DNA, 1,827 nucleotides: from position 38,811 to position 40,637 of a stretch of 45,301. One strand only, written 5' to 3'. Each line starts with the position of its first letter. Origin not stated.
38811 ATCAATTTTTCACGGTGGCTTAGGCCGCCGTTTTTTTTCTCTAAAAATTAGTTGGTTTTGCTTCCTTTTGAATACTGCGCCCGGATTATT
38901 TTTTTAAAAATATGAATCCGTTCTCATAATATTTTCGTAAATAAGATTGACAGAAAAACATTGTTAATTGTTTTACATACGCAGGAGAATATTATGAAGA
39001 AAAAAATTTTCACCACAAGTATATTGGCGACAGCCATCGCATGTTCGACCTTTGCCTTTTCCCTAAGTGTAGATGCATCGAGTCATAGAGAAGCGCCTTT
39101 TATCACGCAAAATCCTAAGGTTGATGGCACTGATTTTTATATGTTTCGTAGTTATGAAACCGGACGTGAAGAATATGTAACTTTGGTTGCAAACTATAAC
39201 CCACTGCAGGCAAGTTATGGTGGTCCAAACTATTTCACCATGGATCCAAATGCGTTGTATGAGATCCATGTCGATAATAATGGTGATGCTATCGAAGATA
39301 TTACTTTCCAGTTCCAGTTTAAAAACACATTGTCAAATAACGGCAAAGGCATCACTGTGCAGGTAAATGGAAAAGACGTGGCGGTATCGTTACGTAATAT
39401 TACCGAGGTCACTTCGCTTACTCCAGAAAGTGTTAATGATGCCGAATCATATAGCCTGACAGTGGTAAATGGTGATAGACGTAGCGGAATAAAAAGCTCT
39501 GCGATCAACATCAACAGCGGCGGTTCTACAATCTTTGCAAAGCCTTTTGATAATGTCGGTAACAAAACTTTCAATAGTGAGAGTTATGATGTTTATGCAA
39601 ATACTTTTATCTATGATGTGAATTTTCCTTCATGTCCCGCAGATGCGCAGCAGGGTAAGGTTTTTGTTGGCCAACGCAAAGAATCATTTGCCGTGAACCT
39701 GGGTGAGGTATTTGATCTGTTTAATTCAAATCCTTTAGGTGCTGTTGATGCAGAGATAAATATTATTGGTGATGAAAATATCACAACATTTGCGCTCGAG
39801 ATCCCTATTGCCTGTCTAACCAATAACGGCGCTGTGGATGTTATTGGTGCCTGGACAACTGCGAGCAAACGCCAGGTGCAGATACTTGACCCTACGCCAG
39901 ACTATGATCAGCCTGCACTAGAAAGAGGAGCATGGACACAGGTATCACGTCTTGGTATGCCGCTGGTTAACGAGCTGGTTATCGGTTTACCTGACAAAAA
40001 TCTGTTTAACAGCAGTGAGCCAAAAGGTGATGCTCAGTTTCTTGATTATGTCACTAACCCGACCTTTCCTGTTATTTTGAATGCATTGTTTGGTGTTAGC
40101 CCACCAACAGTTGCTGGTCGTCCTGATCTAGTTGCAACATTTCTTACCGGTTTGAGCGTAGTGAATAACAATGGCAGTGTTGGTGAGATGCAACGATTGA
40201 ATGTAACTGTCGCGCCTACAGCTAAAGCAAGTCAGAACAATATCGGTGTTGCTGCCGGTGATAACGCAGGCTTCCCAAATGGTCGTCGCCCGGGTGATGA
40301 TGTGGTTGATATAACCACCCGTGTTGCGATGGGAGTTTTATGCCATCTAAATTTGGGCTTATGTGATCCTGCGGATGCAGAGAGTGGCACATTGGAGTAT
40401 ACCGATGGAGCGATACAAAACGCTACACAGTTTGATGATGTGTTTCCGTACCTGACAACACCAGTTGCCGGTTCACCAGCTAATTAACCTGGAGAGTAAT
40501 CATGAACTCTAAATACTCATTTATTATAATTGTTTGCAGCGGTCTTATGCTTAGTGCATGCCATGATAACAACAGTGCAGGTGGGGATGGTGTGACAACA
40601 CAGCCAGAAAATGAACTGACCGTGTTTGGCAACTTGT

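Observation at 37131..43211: ECF sigma / ChrR-cupin pair controlling a DUF4331 - lipoprotein - TPR - HupE/UreJ envelope operon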

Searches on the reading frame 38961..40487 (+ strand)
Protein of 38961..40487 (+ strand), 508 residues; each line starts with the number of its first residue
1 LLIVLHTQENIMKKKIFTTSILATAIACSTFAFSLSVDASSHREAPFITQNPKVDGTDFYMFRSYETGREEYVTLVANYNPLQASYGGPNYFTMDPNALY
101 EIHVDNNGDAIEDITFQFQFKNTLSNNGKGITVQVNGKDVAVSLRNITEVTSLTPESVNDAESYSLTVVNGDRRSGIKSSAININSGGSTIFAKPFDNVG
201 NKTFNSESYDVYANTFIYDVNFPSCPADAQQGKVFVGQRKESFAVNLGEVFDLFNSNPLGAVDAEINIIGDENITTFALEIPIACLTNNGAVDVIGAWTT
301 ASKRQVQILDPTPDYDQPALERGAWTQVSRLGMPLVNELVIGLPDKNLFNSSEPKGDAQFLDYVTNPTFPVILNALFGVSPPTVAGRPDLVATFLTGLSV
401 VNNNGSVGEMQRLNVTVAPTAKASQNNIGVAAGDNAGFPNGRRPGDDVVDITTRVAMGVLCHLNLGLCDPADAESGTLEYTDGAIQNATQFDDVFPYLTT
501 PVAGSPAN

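Call 3: search_protein_families(library=pfam, proteins=[window:38961-40487:+], max_evalue=0.01)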
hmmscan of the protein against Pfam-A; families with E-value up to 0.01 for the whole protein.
window:38961-40487:+ (508 aa): 1 family
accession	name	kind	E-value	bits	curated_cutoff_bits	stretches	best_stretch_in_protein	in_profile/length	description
PF14224.11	DUF4331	-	1.3e-134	450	27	1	40-501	1-421/421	Domain of unknown function (DUF4331)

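Call 4: search_protein_families(library=ncbifam, proteins=[window:38961-40487:+], max_evalue=0.01)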
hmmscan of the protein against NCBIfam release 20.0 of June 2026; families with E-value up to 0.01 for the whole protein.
window:38961-40487:+ (508 aa): 0 families

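Call 12: find_homologous_proteins(query=window:38994-40487:+, max_evalue=0.00001)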
Query window:38994-40487:+ (497 aa): 8000 proteins with E <= 0.00001 among 8000 candidates; the best 120 are listed.
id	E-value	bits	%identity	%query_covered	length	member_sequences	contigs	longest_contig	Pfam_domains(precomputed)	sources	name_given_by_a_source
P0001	3.1e-290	981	87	100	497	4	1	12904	PF14224.12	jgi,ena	-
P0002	5.2e-286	967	85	100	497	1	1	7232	PF14224.12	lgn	-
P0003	5.9e-285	964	85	100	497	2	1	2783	PF14224.12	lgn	-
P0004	2.5e-279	945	82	100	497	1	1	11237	PF14224.12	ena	-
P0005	5.3e-253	858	75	100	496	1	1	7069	PF14224.12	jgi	-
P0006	3.8e-245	832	73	100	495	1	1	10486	PF14224.12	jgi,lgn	-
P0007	4.8e-235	799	72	98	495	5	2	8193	PF14224.12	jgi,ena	-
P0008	1.8e-233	794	71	100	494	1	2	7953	PF14224.12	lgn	-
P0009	5.9e-232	789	84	84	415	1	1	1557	PF14224.12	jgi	-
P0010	4.0e-231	786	71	99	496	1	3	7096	PF14224.12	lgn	-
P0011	1.3e-227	774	72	94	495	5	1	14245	PF14224.12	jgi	jgi:hypothetical protein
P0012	2.1e-227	774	70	98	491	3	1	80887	PF14224.12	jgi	jgi:hypothetical protein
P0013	1.3e-225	768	69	100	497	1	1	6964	PF14224.12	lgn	-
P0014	5.8e-225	766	70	95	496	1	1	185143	PF14224.12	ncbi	-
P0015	1.0e-224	765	69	97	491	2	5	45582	PF14224.12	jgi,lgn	-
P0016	2.7e-224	763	69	99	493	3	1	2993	PF14224.12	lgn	-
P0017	4.0e-224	763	71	95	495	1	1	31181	PF14224.12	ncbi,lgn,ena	-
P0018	1.5e-222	758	69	99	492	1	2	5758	PF14224.12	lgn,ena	-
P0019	3.1e-222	757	68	100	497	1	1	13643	PF14224.12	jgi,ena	-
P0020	3.6e-221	753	69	99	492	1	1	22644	PF14224.12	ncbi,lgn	-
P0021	4.1e-221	753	70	99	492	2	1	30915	PF14224.12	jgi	-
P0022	8.1e-221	752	68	99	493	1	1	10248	PF14224.12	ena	-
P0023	1.4e-220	751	69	94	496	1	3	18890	PF14224.12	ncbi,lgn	-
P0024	1.6e-220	751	67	98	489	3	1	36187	PF14224.12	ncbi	-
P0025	2.6e-220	750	67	99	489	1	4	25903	PF14224.12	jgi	jgi:hypothetical protein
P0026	3.9e-220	750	66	99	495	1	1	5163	PF14224.12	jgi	jgi:hypothetical protein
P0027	1.2e-219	748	66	99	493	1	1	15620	PF14224.12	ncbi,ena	-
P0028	1.6e-219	748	68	98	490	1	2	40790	PF14224.12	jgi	jgi:hypothetical protein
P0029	3.2e-219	747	68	99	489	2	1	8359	PF14224.12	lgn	-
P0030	3.8e-219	746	69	98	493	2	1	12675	PF14224.12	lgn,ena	-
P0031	4.2e-219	746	69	98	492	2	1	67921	PF14224.12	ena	-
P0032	6.1e-219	746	70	98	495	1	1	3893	PF14224.12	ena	-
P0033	1.1e-218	745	82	81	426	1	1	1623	PF14224.12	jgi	jgi:hypothetical protein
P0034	1.4e-218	745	67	99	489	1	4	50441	PF14224.12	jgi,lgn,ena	-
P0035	1.5e-218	744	68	99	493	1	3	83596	PF14224.12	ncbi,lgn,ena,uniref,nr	ncbi:MAG: FIG00729359: hypothetical protein [uncultured Thiotrichaceae bacterium]|uniref:DUF4331 dom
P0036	2.6e-218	744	67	100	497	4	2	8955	PF14224.12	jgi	-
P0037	2.7e-218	744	68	97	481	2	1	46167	PF14224.12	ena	-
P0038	2.8e-218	744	68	100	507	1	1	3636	PF14224.12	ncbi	-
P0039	3.1e-218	743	67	99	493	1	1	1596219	PF14224.12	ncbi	ncbi:MAG: DUF4331 domain-containing protein [Thiolinea sp.]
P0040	4.8e-218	743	69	97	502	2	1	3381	PF14224.12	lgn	-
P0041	6.3e-218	742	69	97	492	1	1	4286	PF14224.12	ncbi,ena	-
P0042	1.1e-217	742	67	99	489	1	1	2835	PF14224.12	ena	-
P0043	1.1e-217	742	67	94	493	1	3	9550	PF14224.12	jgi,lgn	jgi:hypothetical protein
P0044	1.2e-217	742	67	99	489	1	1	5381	PF14224.12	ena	-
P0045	1.4e-217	741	67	98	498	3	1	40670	PF14224.12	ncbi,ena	-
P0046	2.9e-217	740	69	98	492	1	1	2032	PF14224.12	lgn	-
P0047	3.6e-217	740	67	99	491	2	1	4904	PF14224.12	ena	-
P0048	3.9e-217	740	66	99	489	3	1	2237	PF14224.12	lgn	-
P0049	4.6e-217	740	67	94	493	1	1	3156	PF14224.12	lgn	-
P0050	1.2e-216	738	67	99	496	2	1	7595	PF14224.12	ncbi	-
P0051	1.3e-216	738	68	98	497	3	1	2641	PF14224.12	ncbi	-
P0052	3.3e-216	737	66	98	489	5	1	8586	PF14224.12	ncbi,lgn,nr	ncbi:MAG: DUF4331 domain-containing protein [Cocleimonas sp.]|nr:DUF4331 domain-containing protein [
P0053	4.9e-216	736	68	94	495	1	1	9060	PF14224.12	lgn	-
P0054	1.7e-215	734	68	99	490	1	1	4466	PF14224.12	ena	-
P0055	6.4e-215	733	66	99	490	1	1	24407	PF14224.12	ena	-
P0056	7.5e-215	732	67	99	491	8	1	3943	PF14224.12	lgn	-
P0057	2.6e-214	731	69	95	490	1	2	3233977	PF14224.12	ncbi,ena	-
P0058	4.0e-214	730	68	99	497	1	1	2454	PF14224.12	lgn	-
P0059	5.1e-214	730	68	99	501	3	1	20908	PF14224.12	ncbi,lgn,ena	ncbi:MAG: DUF4331 domain-containing protein [Thiotrichaceae bacterium]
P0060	6.8e-214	729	65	98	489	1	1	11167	PF14224.12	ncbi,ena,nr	ncbi:MAG: DUF4331 domain-containing protein [Cocleimonas sp.]|nr:DUF4331 domain-containing protein [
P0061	1.4e-213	728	66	99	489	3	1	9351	PF14224.12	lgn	-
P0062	2.2e-213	727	68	94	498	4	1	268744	PF14224.12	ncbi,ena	-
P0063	4.7e-213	726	66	99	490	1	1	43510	PF14224.12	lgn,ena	-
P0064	1.3e-212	725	67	97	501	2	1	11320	PF14224.12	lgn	-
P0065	1.5e-212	725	67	99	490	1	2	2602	PF14224.12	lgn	-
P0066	1.7e-212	725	67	95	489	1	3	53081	PF14224.12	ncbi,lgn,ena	-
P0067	2.3e-212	724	67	99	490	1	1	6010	PF14224.12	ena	-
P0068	3.2e-212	724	65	100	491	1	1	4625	PF14224.12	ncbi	-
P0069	4.1e-212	723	68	95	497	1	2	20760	PF14224.12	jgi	jgi:hypothetical protein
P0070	6.5e-212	723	66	99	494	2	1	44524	PF14224.12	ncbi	-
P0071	1.3e-211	722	65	99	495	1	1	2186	PF14224.12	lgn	-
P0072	1.8e-211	721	68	95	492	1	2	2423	PF14224.12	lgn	-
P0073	2.2e-211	721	64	100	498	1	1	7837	PF14224.12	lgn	-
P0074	8.5e-210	716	66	97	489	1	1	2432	PF14224.12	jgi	jgi:hypothetical protein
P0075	1.5e-208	712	66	94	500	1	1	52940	PF14224.12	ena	-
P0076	2.9e-208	711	65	97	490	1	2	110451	PF14224.12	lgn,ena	-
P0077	8.3e-208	709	66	98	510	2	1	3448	PF14224.12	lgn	-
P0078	1.2e-207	709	66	94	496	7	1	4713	PF14224.12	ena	-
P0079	2.1e-207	708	63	99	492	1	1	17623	PF14224.12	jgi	jgi:hypothetical protein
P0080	2.5e-207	708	65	97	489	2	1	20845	PF14224.12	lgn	-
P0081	2.6e-207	707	65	99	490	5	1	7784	PF14224.12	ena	-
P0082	1.8e-206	705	65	97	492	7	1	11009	PF14224.12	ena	-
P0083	2.0e-206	705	65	97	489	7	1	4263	PF14224.12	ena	-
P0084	2.0e-206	705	63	99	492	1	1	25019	PF14224.12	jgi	jgi:hypothetical protein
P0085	2.7e-206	704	65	99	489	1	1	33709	PF14224.12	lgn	-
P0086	9.7e-206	702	66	95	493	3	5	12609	PF14224.12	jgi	jgi:hypothetical protein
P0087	1.3e-205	702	64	100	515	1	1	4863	PF14224.12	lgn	-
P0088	1.9e-204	698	65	98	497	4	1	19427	PF14224.12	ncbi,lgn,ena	-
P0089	3.5e-204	697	64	97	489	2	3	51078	PF14224.12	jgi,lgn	-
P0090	2.1e-203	695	64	99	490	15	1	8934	PF14224.12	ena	-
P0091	4.2e-203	694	64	97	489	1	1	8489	PF14224.12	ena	-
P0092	1.0e-202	692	65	94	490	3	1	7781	PF14224.12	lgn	-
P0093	2.5e-202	691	63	97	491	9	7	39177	PF14224.12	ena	-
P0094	3.6e-202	691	63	98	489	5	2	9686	PF14224.12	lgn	-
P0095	1.2e-201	689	64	95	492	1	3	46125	PF14224.12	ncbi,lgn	ncbi:MAG: DUF4331 domain-containing protein [Thiotrichales bacterium]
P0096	1.4e-201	689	65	95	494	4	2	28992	PF14224.12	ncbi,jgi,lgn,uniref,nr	ncbi:MAG: hypothetical protein BWK73_42635 [Thiothrix lacustris]|uniref:DUF4331 domain-containing pr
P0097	1.5e-201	688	64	97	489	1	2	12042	PF14224.12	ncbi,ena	-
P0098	1.7e-201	688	63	98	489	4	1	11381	PF14224.12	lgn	-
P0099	6.9e-201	686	64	97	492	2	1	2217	PF14224.12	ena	-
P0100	9.9e-201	686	64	97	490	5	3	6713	PF14224.12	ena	-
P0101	2.9e-200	684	62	98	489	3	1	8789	PF14224.12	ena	-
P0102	3.5e-200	684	62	99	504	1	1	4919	PF14224.12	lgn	-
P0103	7.5e-200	683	62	98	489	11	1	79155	PF14224.12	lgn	-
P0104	4.1e-199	680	65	93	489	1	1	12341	PF14224.12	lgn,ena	-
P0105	6.3e-199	680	65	97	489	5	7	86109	PF14224.12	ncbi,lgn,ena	-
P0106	8.1e-199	679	63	94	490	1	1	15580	PF14224.12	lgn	-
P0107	1.2e-197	676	63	100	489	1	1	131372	PF14224.12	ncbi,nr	ncbi:MAG: DUF4331 domain-containing protein [Thiothrix sp.]|nr:MAG: DUF4331 domain-containing protei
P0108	2.5e-197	675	64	96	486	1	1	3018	PF14224.12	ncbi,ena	-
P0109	1.5e-196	672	63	99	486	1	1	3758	PF14224.12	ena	-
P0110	2.2e-196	671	62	98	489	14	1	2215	PF14224.12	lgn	-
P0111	2.3e-196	671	61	99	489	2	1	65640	PF14224.12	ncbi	ncbi:MAG: DUF4331 domain-containing protein [Thiolinea sp.]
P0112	3.6e-196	671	62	99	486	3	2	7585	PF14224.12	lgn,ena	-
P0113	4.2e-196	670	61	98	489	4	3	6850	PF14224.12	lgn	-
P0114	7.1e-196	670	62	97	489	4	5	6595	PF14224.12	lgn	-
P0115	1.9e-195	668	62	100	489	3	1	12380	PF14224.12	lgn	-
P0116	1.6e-194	665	63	97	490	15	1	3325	PF14224.12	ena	-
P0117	5.0e-193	660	62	99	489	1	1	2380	PF14224.12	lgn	-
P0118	1.0e-192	659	60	97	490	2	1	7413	PF14224.12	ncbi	-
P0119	1.3e-192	659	60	97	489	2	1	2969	PF14224.12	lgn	-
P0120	1.7e-192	659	64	94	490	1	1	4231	PF14224.12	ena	-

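Call 15: find_related_loci(query=A1, collection=genome_contigs, flank=10000)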
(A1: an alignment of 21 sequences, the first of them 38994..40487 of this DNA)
Query A1 (497 aa) in genome_contigs; peptide patterns used: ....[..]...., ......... (x = any residue, [..] = any of these).
600 stretches matched a pattern (row limit reached: there are more); 587 encode a relative of the query (tblastn E <= 1e-3); the best 80 are kept; 80 distinct loci.
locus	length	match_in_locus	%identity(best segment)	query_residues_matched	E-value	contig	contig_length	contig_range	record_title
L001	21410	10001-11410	70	28-497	0e+0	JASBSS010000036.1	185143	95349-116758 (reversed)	MAG: Thiogranum sp. isolate BWSM_145 k141_1437400, whole genome shotgun sequence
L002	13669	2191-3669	66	2-495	0e+0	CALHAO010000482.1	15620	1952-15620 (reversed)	MAG: uncultured Thiotrichaceae bacterium isolate H2_Bin_Bin_73_1_1 genome assembly, contig: c_000000482847, whole genome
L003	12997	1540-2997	69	3-494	0e+0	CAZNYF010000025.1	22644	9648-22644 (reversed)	MAG TPA_asm: uncultured Thiotrichales bacterium isolate binchicken_co102_74 genome assembly, contig: NODE_1163_length_22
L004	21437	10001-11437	65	15-494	0e+0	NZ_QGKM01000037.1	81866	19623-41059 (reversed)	Leucothrix pacifica strain JCM 18388 JCM18388_1__paired__trimmed__paired__contig_37, whole genome shotgun sequence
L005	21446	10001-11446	63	15-497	0e+0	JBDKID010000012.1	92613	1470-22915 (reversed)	MAG: Pseudomonadota bacterium isolate flintriver_2019_sw_WHONDRS-S19S_0015_F_bin.4 scaffold_16, whole genome shotgun seq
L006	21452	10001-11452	61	10-495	0e+0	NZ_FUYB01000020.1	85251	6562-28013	Thiothrix eikelboomii strain ATCC 49788, whole genome shotgun sequence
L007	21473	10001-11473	60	1-495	0e+0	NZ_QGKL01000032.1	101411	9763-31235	Leucothrix arctica strain IMCC9719 IMCC9719_contig32, whole genome shotgun sequence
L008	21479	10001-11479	56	3-494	7e-174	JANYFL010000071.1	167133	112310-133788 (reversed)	MAG: Betaproteobacteria bacterium isolate 339R_metabinner_16 339R_k141_428737, whole genome shotgun sequence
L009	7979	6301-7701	57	29-495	8e-172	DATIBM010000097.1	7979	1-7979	MAG TPA_asm: Nitrospiraceae bacterium isolate SMAG_U16290 k141_1037567, whole genome shotgun sequence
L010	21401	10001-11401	58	29-495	3e-168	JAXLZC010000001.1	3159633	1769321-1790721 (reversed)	MAG: Nitrospiraceae bacterium isolate STL-NOB2 C1.290.fa-1, whole genome shotgun sequence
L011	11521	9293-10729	55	5-495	5e-168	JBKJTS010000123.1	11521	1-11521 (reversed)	MAG: Gammaproteobacteria bacterium isolate ant_bin.633 k117_788245, whole genome shotgun sequence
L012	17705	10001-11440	57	23-495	2e-167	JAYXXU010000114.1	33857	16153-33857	MAG: Pseudomonadota bacterium isolate XS_MAG177 XS_MAG177_0114, whole genome shotgun sequence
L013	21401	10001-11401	57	28-495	2e-167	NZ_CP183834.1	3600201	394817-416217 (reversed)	Ampullimonas aquatilis strain LMG 28208 chromosome, complete genome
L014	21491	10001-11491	54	1-495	2e-166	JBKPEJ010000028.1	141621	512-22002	MAG: Pseudomonadota bacterium isolate GB_EKS_MAG_00001 GB_EKS_000000936440, whole genome shotgun sequence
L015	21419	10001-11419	56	25-497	6e-166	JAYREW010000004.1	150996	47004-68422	MAG: Nitrospiraceae bacterium isolate SH_SHASGE3bin.17 k141_216701, whole genome shotgun sequence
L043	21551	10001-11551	52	10-495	9e-160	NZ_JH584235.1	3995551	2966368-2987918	Sphingomonas echinoides ATCC 14820 scaffold00001, whole genome shotgun sequence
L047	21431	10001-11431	56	20-495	3e-159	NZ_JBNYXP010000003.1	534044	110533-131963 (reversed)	Janthinobacterium sp. ZB1P44 NODE_3_length_534044_cov_44.408194, whole genome shotgun sequence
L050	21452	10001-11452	54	11-495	3e-159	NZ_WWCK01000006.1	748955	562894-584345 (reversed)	Duganella rivi strain FT55W NODE_6_length_748955_cov_28.948924_6, whole genome shotgun sequence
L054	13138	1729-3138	55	25-494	1e-158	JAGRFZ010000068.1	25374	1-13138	MAG: Rhodocyclaceae bacterium isolate HKST-UBA163 2011-04-20_1_(paired)_contig_6919, whole genome shotgun sequence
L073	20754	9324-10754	54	21-495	2e-156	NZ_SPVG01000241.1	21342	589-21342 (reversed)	Duganella callida strain DN04 EFN1C9WPXH, whole genome shotgun sequence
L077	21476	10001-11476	51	2-493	1e-155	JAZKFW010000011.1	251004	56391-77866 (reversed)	MAG: Pseudomonadota bacterium isolate DC_RB_04_SPN110320-bin020 DCRB04SPN_B020_0_000000000011, whole genome shotgun sequ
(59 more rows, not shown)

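Call 21: search_protein_families(library=pfam, proteins=[L013:14174-16795:+], max_evalue=0.01)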
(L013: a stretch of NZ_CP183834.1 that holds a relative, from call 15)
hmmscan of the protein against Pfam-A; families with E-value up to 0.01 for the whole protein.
L013:14174-16795:+ (873 aa): 5 families
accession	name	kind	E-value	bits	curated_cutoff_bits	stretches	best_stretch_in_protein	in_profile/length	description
PF04955.18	HupE_UreJ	-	2.3e-35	122.2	23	1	32-189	11-169/179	HupE / UreJ protein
PF00593.30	TonB_dep_Rec_b-barrel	-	2.7e-24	87.3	27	1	410-829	17-436/436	TonB dependent receptor-like, beta-barrel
PF07715.20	Plug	-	1.4e-15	58.1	23.9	1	238-345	7-106/107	TonB-dependent Receptor Plug Domain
PF13795.12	HupE_UreJ_2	-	2e-05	24.8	24.5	1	41-139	4-107/156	HupE / UreJ protein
PF14905.12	OMP_b-brl_3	-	0.0013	18.3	27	0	567-633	105-170/408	Outer membrane protein beta-barrel family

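Call 35: search_solved_structures(query=A2, max_evalue=1)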
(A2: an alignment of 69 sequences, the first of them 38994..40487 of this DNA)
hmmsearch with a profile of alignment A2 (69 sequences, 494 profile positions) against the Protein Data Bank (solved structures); distinct sequences matched with E-value up to 1: 0.

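Call 39: predict_structure(alignment_id=A2)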
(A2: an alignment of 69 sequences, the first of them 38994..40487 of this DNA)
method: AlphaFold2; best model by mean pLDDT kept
length: 497 residues; sequences in the alignment: 69
mean_pLDDT: 73.2   pTM: 0.76
mean pLDDT of the five models: 73.2, 72.0, 69.3, 69.2, 68.2
residues with pLDDT >= 90: 81; 70-90: 226; 50-70: 144; < 50: 46
segments of 3 or more residues with pLDDT < 50: 1-3, 22-34, 73-78, 235-239, 323-326, 343-345, 395-397, 494-497
pLDDT, mean of each block of 10 residues (from residue 1): 60 66 42 55 76 89 84 48 86 80 93 74 75 69 71 94 91 93 83 83 94 94 89 52 60 55 88 91 85 82 76 76 52 52 53 67 79 66 54 55 81 74 61 64 79 78 80 67 82 54
secondary structure, 60 per line:
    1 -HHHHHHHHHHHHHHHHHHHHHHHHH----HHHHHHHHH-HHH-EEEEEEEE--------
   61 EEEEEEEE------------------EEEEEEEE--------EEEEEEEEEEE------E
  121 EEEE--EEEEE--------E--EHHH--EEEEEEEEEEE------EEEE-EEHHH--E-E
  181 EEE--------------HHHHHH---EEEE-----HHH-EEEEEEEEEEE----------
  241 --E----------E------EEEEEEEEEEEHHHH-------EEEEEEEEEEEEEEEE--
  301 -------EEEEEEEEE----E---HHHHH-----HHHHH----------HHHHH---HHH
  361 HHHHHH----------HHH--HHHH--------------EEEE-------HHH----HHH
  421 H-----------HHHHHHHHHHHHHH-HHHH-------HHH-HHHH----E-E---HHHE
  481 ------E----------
elements in order: H2-26 H31-39 E45-52 E61-68 E87-94 E103-113 E120-124 E127-131 E149-159 E166-169 E180-183 H198-203 E207-210 E220-230 E261-271 H272-275 E283-298 E308-316 H325-329 H335-339 H350-354 H358-366 H382-385 E400-403 H418-421 H433-446 H448-451 H463-466

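Call 43: fold_search(model_id=the predicted structure, library=pdb)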
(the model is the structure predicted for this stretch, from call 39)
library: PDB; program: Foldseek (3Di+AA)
matches with E <= 10: 810; with E <= 0.001: 0
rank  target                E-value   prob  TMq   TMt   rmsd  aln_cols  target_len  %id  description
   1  9eq7_E                5.4e-02  0.15  0.10  0.18  14.4       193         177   10  Halobacterium salinarum archaellum filament (released 2024-07-17)
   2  5w1v_E                5.4e-02  0.03  0.07  0.11  21.6       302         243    9  Structure of the HLA-E-VMAPRTLIL/GF4 TCR complex (released 2017-10-04)
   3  4jge_B                6.1e-02  0.03  0.07  0.12  21.3       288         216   11  Crystal structure of red fluorescent gene-engineered variant with improved folding - lanRFP_delS83 (Branchiostoma lanc (released 2013-09-18)
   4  3roh                  7.3e-02  0.04  0.08  0.12  21.5       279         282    9  Crystal Structure of Leukotoxin (LukE) from Staphylococcus aureus subsp. aureus COL. (released 2011-05-04)
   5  7kzq_O                7.7e-02  0.07  0.10  0.08  23.4       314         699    8  Structure of the human Fanconi anaemia Core-ID complex (released 2021-03-10)
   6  4b5z                  7.7e-02  0.03  0.08  0.12  28.9       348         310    7  Structure of the apo-rFnBPA(189-505) from Staphylococcus aureus (released 2013-10-09)
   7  4jf9_A                8.7e-02  0.02  0.07  0.12  21.6       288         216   11  Crystal structure of the wild type red fluorescent protein lanRFP (Branchiostoma Lanceolatum) (released 2013-09-18)
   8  9eq7_A                9.8e-02  0.14  0.10  0.19  14.3       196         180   10  Halobacterium salinarum archaellum filament (released 2024-07-17)
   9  7tty_H                9.8e-02  0.02  0.07  0.13  23.5       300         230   11  Crystal structure of potent neutralizing antibody 10-40 in complex with bat WIV1 receptor-binding domain (released 2022-05-04)
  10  7kzp_O                1.0e-01  0.07  0.11  0.09  23.0       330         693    8  Structure of the human Fanconi anaemia Core complex (released 2021-03-10)
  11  7z7q_D                1.2e-01  0.02  0.08  0.14  21.7       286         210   12  Structure of the T207D single-point mutant of the fluorescent protein NeonCyan1 at pH 6.5 (released 2022-05-04)
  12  3f83                  1.4e-01  0.01  0.06  0.06  32.4       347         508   10  Structure of fusion complex of the minor pilin CfaE and major pilin CfaB of CFA/I pili from ETEC E. coli (released 2009-08-11)
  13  5ltp_D                1.5e-01  0.03  0.08  0.14  21.9       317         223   11  Structure of the Yellow-Green Fluorescent Protein mNeonGreen from Branchiostoma lanceolatum at the acidic pH 4.5 (released 2016-12-21)
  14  5ltr                  1.7e-01  0.02  0.08  0.14  19.5       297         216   11  Structure of the Yellow-Green Fluorescent Protein mNeonGreen from Branchiostoma lanceolatum at the near physiological pH (released 2016-12-07)
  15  9eq7_B                1.8e-01  0.11  0.09  0.19  16.7       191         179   11  Halobacterium salinarum archaellum filament (released 2024-07-17)
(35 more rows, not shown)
